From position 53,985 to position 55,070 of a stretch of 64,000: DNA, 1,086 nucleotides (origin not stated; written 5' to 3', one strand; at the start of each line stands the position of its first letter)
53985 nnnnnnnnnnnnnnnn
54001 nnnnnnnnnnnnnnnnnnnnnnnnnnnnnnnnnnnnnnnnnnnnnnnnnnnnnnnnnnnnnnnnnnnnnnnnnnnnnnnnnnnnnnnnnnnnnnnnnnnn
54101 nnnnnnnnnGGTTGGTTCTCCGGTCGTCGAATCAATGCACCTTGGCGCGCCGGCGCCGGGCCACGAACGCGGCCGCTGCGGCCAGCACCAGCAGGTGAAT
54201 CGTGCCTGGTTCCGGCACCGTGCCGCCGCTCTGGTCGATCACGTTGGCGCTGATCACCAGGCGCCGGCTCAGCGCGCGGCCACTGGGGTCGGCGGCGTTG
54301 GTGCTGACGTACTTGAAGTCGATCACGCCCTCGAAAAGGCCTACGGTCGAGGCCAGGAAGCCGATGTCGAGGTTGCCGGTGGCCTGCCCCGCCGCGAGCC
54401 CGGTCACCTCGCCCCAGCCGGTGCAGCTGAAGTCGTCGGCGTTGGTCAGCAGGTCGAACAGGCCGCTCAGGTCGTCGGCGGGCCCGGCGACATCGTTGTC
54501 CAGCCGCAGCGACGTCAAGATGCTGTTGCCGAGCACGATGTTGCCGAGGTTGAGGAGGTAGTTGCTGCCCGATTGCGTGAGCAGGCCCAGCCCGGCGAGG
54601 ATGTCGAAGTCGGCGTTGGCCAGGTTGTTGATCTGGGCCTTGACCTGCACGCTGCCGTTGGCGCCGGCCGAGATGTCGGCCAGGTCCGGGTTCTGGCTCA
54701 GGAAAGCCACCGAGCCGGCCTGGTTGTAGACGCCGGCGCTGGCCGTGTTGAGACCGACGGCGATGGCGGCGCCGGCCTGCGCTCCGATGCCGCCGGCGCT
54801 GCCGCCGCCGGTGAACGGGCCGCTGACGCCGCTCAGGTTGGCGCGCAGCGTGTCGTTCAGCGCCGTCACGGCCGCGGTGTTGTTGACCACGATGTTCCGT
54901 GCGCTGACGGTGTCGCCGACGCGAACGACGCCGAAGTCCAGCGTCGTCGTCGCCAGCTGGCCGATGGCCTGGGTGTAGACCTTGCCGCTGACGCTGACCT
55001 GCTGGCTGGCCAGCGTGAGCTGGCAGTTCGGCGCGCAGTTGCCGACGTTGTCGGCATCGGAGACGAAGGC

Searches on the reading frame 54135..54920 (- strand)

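Call 99: search_protein_families(library=ncbifam, proteins=[window:54135-54920:-], max_evalue=0.01)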
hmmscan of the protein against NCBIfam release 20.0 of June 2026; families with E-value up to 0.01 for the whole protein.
window:54135-54920:- (262 aa): 5 families
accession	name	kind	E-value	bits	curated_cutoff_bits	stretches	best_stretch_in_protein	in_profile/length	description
NF012200.0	choice_anch_D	domain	2.6e-10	40.8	45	2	122-208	23-107/108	choice-of-anchor D domain-containing protein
NF033947.0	PEP-cistern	hypoth_equivalog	6.2e-06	26.1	60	1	165-257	108-195/195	cistern family PEP-CTERM protein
TIGR02595.1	PEP_CTERM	domain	0.00026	21.6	16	1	235-258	1-23/24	PEP-CTERM sorting domain-containing protein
TIGR03664.1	fut_nucase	equivalog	0.0086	15.8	124.7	0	62-145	44-131/228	futalosine hydrolase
NF041927.1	Xrt_dep_XDP1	equivalog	0.0098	15.9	125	1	229-258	213-242/242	exosortase-dependent surface protein XDP1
